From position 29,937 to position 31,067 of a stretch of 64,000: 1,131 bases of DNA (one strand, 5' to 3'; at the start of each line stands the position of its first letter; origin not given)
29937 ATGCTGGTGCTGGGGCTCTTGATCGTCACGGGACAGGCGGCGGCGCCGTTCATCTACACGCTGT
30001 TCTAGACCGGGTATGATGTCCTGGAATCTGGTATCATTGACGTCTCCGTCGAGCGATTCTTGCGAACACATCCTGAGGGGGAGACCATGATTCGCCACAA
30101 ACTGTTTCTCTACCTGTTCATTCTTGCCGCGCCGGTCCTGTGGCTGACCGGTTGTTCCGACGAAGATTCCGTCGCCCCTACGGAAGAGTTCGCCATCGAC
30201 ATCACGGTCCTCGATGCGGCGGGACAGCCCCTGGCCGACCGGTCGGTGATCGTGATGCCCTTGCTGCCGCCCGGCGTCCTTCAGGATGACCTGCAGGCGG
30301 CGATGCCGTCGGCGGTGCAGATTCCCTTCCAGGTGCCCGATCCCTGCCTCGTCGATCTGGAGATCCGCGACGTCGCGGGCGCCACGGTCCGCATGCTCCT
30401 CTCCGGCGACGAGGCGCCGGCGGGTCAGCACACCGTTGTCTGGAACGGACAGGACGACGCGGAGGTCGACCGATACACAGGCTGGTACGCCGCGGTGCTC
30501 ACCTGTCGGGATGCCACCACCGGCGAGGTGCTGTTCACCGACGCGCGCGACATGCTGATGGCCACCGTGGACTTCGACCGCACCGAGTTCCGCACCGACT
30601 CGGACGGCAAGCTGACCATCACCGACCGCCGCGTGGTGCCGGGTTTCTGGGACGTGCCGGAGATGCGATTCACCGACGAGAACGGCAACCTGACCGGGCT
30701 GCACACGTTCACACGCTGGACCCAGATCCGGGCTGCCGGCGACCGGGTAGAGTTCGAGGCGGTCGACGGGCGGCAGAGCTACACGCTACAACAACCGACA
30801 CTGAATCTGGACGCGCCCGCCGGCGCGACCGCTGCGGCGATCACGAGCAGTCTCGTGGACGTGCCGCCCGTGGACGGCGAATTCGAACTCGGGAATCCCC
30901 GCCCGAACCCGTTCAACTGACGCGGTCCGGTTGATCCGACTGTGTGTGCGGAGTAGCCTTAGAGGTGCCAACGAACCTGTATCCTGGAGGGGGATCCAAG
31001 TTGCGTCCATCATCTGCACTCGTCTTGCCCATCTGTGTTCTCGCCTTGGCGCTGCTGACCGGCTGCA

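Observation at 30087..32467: Tandem paralogous lipoproteins built from a repeated three-part module, both terminating exactly at 'PNPFN-stop'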

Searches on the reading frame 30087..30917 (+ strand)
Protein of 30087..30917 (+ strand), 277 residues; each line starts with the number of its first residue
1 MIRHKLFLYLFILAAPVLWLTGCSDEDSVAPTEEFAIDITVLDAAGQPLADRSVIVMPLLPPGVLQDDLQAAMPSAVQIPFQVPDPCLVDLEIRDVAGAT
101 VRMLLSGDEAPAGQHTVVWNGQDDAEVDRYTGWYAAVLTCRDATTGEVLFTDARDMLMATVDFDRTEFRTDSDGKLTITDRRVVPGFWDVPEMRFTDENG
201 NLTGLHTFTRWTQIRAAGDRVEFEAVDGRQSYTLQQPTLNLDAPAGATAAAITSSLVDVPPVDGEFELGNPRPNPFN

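Call 8: search_protein_families(library=pfam, proteins=[window:30087-30917:+], max_evalue=1)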
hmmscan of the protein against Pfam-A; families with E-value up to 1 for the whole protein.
window:30087-30917:+ (277 aa): 4 families
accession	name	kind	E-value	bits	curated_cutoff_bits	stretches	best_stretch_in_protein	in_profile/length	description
PF13860.13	FlgD_ig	-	1.7e-05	25.2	27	1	89-136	25-71/79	FlgD Ig-like domain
PF11906.13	DUF3426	-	0.027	15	27.7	1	35-87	86-139/147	Protein of unknown function (DUF3426)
PF24107.1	DUF7382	-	0.04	14.2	27.4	1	32-56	17-41/65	Domain of unknown function (DUF7382)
PF02369.22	Big_1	-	0.11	13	34.9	0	33-55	17-39/93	Bacterial Ig-like domain (group 1)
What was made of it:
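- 30306..30572 (+): Gene 1 part (b): inserted FlgD-type Ig domain (residues 74-162) with six predicted strands, read as beta2-beta7 of a CTD-type sandwich. Pfam FlgD_ig 25.2 bits (call 8).
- Checked: Gene 1 scores 25.2 bits, just under the 27-bit cut-off (call 8).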

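Call 9: search_protein_families(library=ncbifam, proteins=[window:30087-30917:+], max_evalue=1)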
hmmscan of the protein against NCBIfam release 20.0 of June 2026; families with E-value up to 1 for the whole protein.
window:30087-30917:+ (277 aa): 3 families
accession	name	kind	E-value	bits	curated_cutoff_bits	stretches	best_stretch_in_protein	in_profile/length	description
NF009276.0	PRK12633.1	equivalog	0.00033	20.4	383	1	85-170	127-211/234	flagellar basal body rod modification protein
NF009277.0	PRK12634.1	equivalog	0.012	15.7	333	1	87-145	122-179/221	flagellar basal body rod modification protein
NF005176.1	PRK06655.1-1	equivalog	0.085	12.8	230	1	89-140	99-149/197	flagellar hook assembly protein FlgD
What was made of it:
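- On T9SS type A sorting domain (TIGR04183 / PF18962): No hit at E up to 1 for either protein (calls 8, 9).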

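Call 12: find_homologous_proteins(query=window:30087-30917:+, max_evalue=0.001)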
Query window:30087-30917:+ (277 aa): 6 proteins with E <= 0.001 among 3820 candidates.
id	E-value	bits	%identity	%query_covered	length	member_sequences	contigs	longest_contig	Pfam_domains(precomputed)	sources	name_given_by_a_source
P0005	4.2e-183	625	100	100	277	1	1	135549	PF13860.13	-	-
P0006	4.4e-78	281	56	92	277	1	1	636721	PF13860.13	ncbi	ncbi:MAG: hypothetical protein R3D98_01055 [Candidatus Krumholzibacteriia bacterium]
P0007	9.7e-62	227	50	92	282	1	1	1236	-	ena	-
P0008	1.2e-24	105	34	97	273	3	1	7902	PF02369.23,PF13860.13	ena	-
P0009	1.9e-5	42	29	88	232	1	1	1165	PF13860.13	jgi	jgi:hypothetical protein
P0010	7.8e-5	40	30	74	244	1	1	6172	PF13860.13,PF13620.13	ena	-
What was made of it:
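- Tried and rejected: This was only suggested by a precomputed PF13620 label on one distant relative (call 12).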

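Call 21: find_encoding_contigs(protein=P0006, flank=8000, max_places=3)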
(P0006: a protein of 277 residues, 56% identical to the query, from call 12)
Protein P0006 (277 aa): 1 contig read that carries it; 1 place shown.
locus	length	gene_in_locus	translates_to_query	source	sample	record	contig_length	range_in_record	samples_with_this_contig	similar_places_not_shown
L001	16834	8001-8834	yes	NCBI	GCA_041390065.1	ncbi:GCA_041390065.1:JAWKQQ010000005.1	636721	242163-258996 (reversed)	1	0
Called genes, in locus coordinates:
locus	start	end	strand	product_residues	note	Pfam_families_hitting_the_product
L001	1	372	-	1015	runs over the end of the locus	PF13517:FG-GAP_3 (faint), PF18962:Por_Secre_tail (weak)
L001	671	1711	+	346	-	-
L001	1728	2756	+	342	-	-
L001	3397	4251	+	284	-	PF00561:Abhydrolase_1, PF12146:Hydrolase_4, PF12697:Abhydrolase_6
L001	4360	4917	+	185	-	-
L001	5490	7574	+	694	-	-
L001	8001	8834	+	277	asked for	PF13860:FlgD_ig (faint)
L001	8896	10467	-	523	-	PF03063:Prismane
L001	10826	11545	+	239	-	-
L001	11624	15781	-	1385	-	PF13860:FlgD_ig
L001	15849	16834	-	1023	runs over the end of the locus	PF13860:FlgD_ig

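Call 22: find_encoding_contigs(protein=P0008, flank=8000, max_places=3)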
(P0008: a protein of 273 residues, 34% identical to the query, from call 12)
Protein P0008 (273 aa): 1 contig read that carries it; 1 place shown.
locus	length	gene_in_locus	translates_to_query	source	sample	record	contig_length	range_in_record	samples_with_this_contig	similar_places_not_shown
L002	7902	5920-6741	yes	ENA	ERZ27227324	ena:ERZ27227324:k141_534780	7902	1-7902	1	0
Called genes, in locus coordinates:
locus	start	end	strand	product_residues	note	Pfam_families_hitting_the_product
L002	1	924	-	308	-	PF00873:ACR_tran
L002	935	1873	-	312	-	PF00364:Biotin_lipoyl (faint), PF25973:BSH_CzcB, PF25954:Beta-barrel_RND_2, PF25967:RND-MFP_C (weak), PF25975:CzcB_C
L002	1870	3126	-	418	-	PF02321:OEP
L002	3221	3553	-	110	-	-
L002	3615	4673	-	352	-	PF00586:AIRS, PF02769:AIRS_C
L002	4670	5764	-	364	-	PF01924:HypD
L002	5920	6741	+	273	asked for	PF02369:Big_1 (faint), PF13860:FlgD_ig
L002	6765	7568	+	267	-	PF13860:FlgD_ig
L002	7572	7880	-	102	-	-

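Call 27: predict_structure(alignment_id=A1)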
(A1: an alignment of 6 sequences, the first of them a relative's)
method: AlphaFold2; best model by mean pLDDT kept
length: 277 residues; sequences in the alignment: 6
mean_pLDDT: 65.0   pTM: 0.48
mean pLDDT of the five models: 65.0, 61.3, 60.7, 56.1, 55.7
residues with pLDDT >= 90: 29; 70-90: 101; 50-70: 80; < 50: 67
segments of 3 or more residues with pLDDT < 50: 20-29, 69-74, 159-162, 196-201, 238-277
pLDDT, mean of each block of 10 residues (from residue 1): 61 57 45 79 86 77 53 56 87 79 86 78 68 77 91 66 64 90 65 51 57 74 79 67 29 28 28 31
secondary structure, 60 per line:
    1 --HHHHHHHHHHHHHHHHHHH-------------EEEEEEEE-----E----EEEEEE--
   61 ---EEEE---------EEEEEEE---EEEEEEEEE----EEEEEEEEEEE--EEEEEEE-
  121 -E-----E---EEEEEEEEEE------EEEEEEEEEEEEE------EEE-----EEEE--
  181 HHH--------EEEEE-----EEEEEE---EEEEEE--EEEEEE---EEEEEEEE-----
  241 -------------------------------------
elements in order: H3-21 E35-42 E53-58 E64-67 E77-83 E87-95 E100-110 E113-119 E132-141 E148-160 E167-169 E175-178 E192-196 E202-207 E211-216 E219-224 E228-235
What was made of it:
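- With only 6 sequences, AlphaFold2 left the tail disordered (pLDDT about 28, call 27).
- Tried and rejected: AlphaFold2 with 6 sequences gave pLDDT 65 and a disordered tail (call 27).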

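Call 33: fold_search(model_id=the predicted structure, library=pdb)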
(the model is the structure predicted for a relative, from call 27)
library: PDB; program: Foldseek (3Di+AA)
matches with E <= 10: 1568; with E <= 0.001: 15
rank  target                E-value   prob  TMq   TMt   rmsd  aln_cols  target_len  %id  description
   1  7eha_B                1.0e-05  1.00  0.26  0.42  19.9       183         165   16  Crystal structure of the flagellar hook cap from Salmonella enterica serovar Typhimurium (released 2021-11-24)
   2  7eha_A                2.6e-05  1.00  0.26  0.39  18.8       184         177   18  Crystal structure of the flagellar hook cap from Salmonella enterica serovar Typhimurium (released 2021-11-24)
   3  7eha_C                3.6e-05  1.00  0.25  0.41  18.5       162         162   18  Crystal structure of the flagellar hook cap from Salmonella enterica serovar Typhimurium (released 2021-11-24)
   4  7bhq_A                5.6e-05  1.00  0.26  0.35  19.9       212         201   16  In situ assembled Salmonella FlgD hook cap complex (released 2021-05-05)
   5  7eha_E                6.6e-05  1.00  0.26  0.41  19.5       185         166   17  Crystal structure of the flagellar hook cap from Salmonella enterica serovar Typhimurium (released 2021-11-24)
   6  7bhq_D                7.0e-05  1.00  0.26  0.35  18.4       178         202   18  In situ assembled Salmonella FlgD hook cap complex (released 2021-05-05)
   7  7bhq_C                1.0e-04  1.00  0.25  0.34  17.1       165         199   17  In situ assembled Salmonella FlgD hook cap complex (released 2021-05-05)
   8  7bhq_B                1.4e-04  1.00  0.25  0.33  20.1       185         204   16  In situ assembled Salmonella FlgD hook cap complex (released 2021-05-05)
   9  2xwx_A                2.2e-04  1.00  0.27  0.20  12.5       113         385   11  Vibrio cholerae colonization factor GbpA crystal structure (released 2011-11-16)
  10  8gul_A                3.1e-04  1.00  0.28  0.18  17.7       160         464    8  Chitin-active AA10 LPMO (GbpA) complexed with Cu(II) from Vibrio campbellii (released 2023-06-21)
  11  3osv_C                4.6e-04  1.00  0.27  0.53   7.2       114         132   18  The crytsal structure of FLGD from P. Aeruginosa (released 2011-05-04)
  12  3osv_B                4.6e-04  1.00  0.28  0.55  10.2       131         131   18  The crytsal structure of FLGD from P. Aeruginosa (released 2011-05-04)
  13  7eh9_B                5.1e-04  1.00  0.23  0.44  14.8       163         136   16  Crystal structure of the flagellar hook cap fragment from Salmonella enterica serovar Typhimurium (released 2021-11-24)
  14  7eh9_A                6.0e-04  1.00  0.23  0.45  10.8       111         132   19  Crystal structure of the flagellar hook cap fragment from Salmonella enterica serovar Typhimurium (released 2021-11-24)
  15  6fwv_B                8.4e-04  0.47  0.15  0.09  33.3       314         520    8  The Bacillus anthracis TIE protein (released 2018-08-08)
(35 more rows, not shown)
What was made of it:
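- Chaperone-usher pilin and chaperone complexes appear among weak Foldseek hits, E about 1e-2 (call 33).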

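Call 34: search_protein_representatives(alignment_id=A1)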
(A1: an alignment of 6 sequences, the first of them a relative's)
Query: 6 sequences, 265 profile positions. Proteins with E-value up to 0.001 (for the whole library): 138691; up to 1e-10: 8776; up to 1e-30: 248. The best 150 are listed.
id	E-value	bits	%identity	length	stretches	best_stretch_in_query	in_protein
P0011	3.3e-128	443.2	-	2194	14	75-140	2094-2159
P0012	2.7e-123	427.2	-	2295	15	75-140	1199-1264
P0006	2.0e-110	385.0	-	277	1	1-265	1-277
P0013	5.9e-107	373.6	-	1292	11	73-140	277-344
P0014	3.2e-100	351.5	-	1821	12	39-145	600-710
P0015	2.2e-99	348.7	-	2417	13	63-146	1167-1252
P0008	5.7e-98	344.1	-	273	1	1-265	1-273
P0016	2.5e-96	338.8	-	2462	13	75-147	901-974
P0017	1.1e-95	336.6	-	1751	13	59-149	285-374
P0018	1.8e-91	322.8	-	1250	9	69-146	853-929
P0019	7.1e-89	314.3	-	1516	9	72-155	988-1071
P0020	1.6e-84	300.0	-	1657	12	74-153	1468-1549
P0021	1.1e-82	294.0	-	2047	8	73-145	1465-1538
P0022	3.6e-82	292.3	-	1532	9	73-143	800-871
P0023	1.3e-81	290.5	-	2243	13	66-147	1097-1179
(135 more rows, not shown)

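Call 40: find_related_loci(query=A4, collection=genome_contigs, flank=10000)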
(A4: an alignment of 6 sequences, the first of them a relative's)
Query A4 (277 aa) in genome_contigs; peptide patterns used: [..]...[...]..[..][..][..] (x = any residue, [..] = any of these).
37 stretches matched a pattern; 3 encode a relative of the query (tblastn E <= 1e-3); 3 distinct loci.
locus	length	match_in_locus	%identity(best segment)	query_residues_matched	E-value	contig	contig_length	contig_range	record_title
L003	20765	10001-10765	56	23-277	3e-79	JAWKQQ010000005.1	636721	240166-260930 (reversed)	MAG: Candidatus Krumholzibacteriia bacterium isolate ABC2.80 ABC2.80.fa-5, whole genome shotgun sequence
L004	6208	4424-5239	33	9-277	4e-31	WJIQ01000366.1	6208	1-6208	MAG: bacterium isolate Bin_270 k141_3952151, whole genome shotgun sequence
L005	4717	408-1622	38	15-247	5e-29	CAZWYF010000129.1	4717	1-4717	MAG TPA_asm: uncultured Fibrobacteraceae bacterium isolate SRP332253_co1_58 genome assembly, contig: NODE_28295_length_4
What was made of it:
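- Tried and rejected: A 6-sequence alignment found only 3 loci in genome_contigs (call 40).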

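Call 44: find_homologous_proteins(query=A3, max_evalue=1e-20)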
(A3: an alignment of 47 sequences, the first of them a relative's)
Query A3 (47 sequences) (277 aa, profile of the alignment): 8 proteins with E <= 1e-20 among 8000 candidates.
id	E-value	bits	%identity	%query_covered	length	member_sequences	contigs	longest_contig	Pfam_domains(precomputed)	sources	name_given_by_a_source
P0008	1.5e-90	322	34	97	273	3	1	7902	PF02369.23,PF13860.13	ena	-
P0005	2.5e-80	288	100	100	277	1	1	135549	PF13860.13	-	-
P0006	3.5e-74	268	56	92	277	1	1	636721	PF13860.13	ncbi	ncbi:MAG: hypothetical protein R3D98_01055 [Candidatus Krumholzibacteriia bacterium]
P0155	1.3e-71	259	27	92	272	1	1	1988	PF13860.13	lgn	-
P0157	8.4e-67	244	29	93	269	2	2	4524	PF13860.13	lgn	-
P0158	6.8e-63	231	28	94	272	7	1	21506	PF13860.13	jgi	-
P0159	7.6e-24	103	24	68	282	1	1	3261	-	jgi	jgi:hypothetical protein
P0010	4.1e-21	94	30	74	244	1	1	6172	PF13860.13,PF13620.13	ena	-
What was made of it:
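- Tried and rejected: Third homologue search with the alignment returned only 8 proteins, because the candidate list was swamped by FlgD_ig words (call 44).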

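Call 50: predict_structure(alignment_id=A3)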
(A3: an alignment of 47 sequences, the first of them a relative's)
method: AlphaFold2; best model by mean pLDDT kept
length: 277 residues; sequences in the alignment: 47
mean_pLDDT: 88.5   pTM: 0.80
mean pLDDT of the five models: 88.5, 87.8, 86.6, 86.5, 86.0
residues with pLDDT >= 90: 195; 70-90: 39; 50-70: 42; < 50: 1
segments of 3 or more residues with pLDDT < 50: none
pLDDT, mean of each block of 10 residues (from residue 1): 69 73 64 93 97 96 74 86 98 98 98 96 95 98 98 97 92 98 97 94 96 94 97 87 58 57 87 95
secondary structure, 60 per line:
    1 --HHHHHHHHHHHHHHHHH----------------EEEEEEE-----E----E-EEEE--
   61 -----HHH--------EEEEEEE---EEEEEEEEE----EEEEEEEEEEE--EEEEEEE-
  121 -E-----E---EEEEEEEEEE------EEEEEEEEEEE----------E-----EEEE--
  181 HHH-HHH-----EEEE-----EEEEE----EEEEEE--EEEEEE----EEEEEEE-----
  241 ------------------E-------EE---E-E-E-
elements in order: H3-19 E36-42 E55-58 E77-83 E87-95 E100-110 E113-119 E132-141 E148-158 E175-178 E193-196 E202-206 E211-216 E219-224 E229-235
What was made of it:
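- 30186..30263 (+): Gene 1 part (a): N-terminal strands of the outer beta domain (residues 34-59). AlphaFold2 strands at 36-42 and 55-58 (call 50).
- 30306..30572 (+): Strands at 77-83, 87-95, 100-110, 113-119, 132-141 and 148-158 (call 50).
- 30573..30794 (+): Gene 1 part (c): C-terminal part of the outer beta domain (residues 163-236), including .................. AlphaFold2 strands between 175 and 235 (call 50).
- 30795..30875 (+): Gene 1 linker (residues 237-263): variable in sequence, constrained in length. pLDDT about 57 (call 50).
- On Circularly permuted domain: The tail is placed at pLDDT 87-95 with beta bridges (call 50).
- There are six Ig strands (call 50). AlphaFold2 docks the tail on the protein's own body (call 50).
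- Tried and rejected: It was superseded by the 47-sequence run (call 50).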

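Call 53: fold_search(model_id=the predicted structure, library=pdb)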
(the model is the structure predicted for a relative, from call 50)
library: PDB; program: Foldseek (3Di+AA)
matches with E <= 10: 1215; with E <= 0.001: 10
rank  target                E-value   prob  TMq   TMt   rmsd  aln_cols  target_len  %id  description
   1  7eha_A                6.1e-05  1.00  0.26  0.39  16.7       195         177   18  Crystal structure of the flagellar hook cap from Salmonella enterica serovar Typhimurium (released 2021-11-24)
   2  7eha_E                1.6e-04  1.00  0.26  0.40  15.9       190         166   17  Crystal structure of the flagellar hook cap from Salmonella enterica serovar Typhimurium (released 2021-11-24)
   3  7eha_B                1.8e-04  1.00  0.24  0.39  13.9       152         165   20  Crystal structure of the flagellar hook cap from Salmonella enterica serovar Typhimurium (released 2021-11-24)
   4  7bhq_D                1.9e-04  1.00  0.27  0.36  16.2       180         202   18  In situ assembled Salmonella FlgD hook cap complex (released 2021-05-05)
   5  7bhq_A                2.8e-04  1.00  0.27  0.36  16.4       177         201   16  In situ assembled Salmonella FlgD hook cap complex (released 2021-05-05)
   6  7eha_C                3.3e-04  1.00  0.25  0.41  15.8       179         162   16  Crystal structure of the flagellar hook cap from Salmonella enterica serovar Typhimurium (released 2021-11-24)
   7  3osv_C                5.1e-04  1.00  0.26  0.52   9.4       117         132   13  The crytsal structure of FLGD from P. Aeruginosa (released 2011-05-04)
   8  3c12                  5.9e-04  1.00  0.24  0.45  12.1       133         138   21  Crystal Structure of FlgD from Xanthomonas campestris: Insights into the Hook Capping Essential for Flagellar Assembly (released 2008-12-09)
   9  7bhq_C                8.6e-04  1.00  0.25  0.34  15.1       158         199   19  In situ assembled Salmonella FlgD hook cap complex (released 2021-05-05)
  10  7eh9_B                9.0e-04  1.00  0.24  0.46  15.4       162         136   14  Crystal structure of the flagellar hook cap fragment from Salmonella enterica serovar Typhimurium (released 2021-11-24)
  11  7bhq_B                1.1e-03  1.00  0.26  0.34  14.3       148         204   20  In situ assembled Salmonella FlgD hook cap complex (released 2021-05-05)
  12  3osv_B                1.2e-03  1.00  0.26  0.52   9.9       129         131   13  The crytsal structure of FLGD from P. Aeruginosa (released 2011-05-04)
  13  3osv_D                1.4e-03  1.00  0.25  0.52   9.8       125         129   14  The crytsal structure of FLGD from P. Aeruginosa (released 2011-05-04)
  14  3osv_A                1.8e-03  1.00  0.26  0.53  12.6       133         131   13  The crytsal structure of FLGD from P. Aeruginosa (released 2011-05-04)
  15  7eh9_A                4.2e-03  0.99  0.22  0.43  14.8       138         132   20  Crystal structure of the flagellar hook cap fragment from Salmonella enterica serovar Typhimurium (released 2021-11-24)
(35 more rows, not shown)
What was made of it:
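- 30186..30263 (+): Foldseek best match is the FlgD two-domain core (call 53).
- Closest known: FlgD flagellar hook-cap protein. Same: Best structural match for the whole module (calls 33, 53).
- Foldseek E 6e-5 to 1e-5 with 150-195 aligned columns (calls 33, 53).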

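Call 76: search_solved_structures(query=A3, max_evalue=1, show_alignments=2)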
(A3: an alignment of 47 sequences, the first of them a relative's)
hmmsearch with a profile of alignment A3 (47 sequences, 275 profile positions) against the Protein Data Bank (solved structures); distinct sequences matched with E-value up to 1: 16.
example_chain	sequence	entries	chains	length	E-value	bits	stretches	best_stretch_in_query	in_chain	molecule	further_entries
7eh9_A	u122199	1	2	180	3.3e-11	46.5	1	62-141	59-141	Basal-body rod modification protein FlgD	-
7bhq_A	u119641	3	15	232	5.2e-11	45.9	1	63-141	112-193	Basal-body rod modification protein FlgD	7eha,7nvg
3c12_A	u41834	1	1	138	8.3e-07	32.1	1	81-139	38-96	Flagellar protein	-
3osv_A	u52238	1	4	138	5.2e-06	29.5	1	67-135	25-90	Flagellar basal-body rod modification protein FlgD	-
1cwv_A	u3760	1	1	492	0.006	19.4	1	21-94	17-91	INVASIN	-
8bty_A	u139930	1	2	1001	0.14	15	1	110-217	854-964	C5a peptidase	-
1xf1_A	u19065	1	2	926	0.16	14.7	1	110-216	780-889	C5a peptidase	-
4zzf_A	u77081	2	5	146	0.18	14.6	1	101-137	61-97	Flagellar basal body rod modification protein | Basal-body rod modification protein FlgD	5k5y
4zzk_A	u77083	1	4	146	0.18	14.6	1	101-137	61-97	Basal-body rod modification protein FlgD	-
3eif_A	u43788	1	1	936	0.19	14.5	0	110-214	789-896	C5a peptidase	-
7bj3_A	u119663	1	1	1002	0.22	14.3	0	110-214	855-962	C5a peptidase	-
7yzx_A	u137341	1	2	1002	0.22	14.3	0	110-214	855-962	C5a peptidase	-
1tmx_A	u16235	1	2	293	0.72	12.6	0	32-64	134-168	hydroxyquinol 1,2-dioxygenase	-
3cpm_A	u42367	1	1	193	0.95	12.2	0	27-95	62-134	Peptide deformylase, chloroplast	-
3m6q_A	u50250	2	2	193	0.98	12.2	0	27-95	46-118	Peptide deformylase 1B | Peptide deformylase 1B, chloroplastic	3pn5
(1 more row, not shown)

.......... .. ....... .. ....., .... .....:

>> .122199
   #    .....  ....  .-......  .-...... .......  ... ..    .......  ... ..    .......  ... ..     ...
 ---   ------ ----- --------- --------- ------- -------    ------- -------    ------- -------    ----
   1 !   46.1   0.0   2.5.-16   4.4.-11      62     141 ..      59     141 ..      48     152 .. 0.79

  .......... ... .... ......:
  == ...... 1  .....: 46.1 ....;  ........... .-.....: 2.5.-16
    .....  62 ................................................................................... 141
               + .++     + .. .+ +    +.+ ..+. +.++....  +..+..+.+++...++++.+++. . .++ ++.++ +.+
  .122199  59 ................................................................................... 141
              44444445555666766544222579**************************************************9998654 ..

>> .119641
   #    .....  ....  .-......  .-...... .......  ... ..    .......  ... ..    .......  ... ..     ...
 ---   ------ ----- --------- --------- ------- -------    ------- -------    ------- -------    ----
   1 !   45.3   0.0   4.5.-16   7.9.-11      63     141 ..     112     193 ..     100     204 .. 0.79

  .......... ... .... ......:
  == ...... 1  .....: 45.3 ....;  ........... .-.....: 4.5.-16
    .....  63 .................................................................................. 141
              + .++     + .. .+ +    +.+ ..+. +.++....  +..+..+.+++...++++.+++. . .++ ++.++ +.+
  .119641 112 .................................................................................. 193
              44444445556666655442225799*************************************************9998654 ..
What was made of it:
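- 30306..30572 (+): Family profile vs PDB FlgD, E 3e-11 (call 76).
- On FlgD_ig (Pfam PF13860): Gene 1 scores 25.2 bits, just below the cut-off, but the family profile hits the FlgD Ig in PDB at E 3e-11 (calls 8, 76).
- Closest known: FlgD flagellar hook-cap protein. Same: Ig sequence homology E 3e-11 (call 76).
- PDB sequence search E 3e-11 (call 76).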
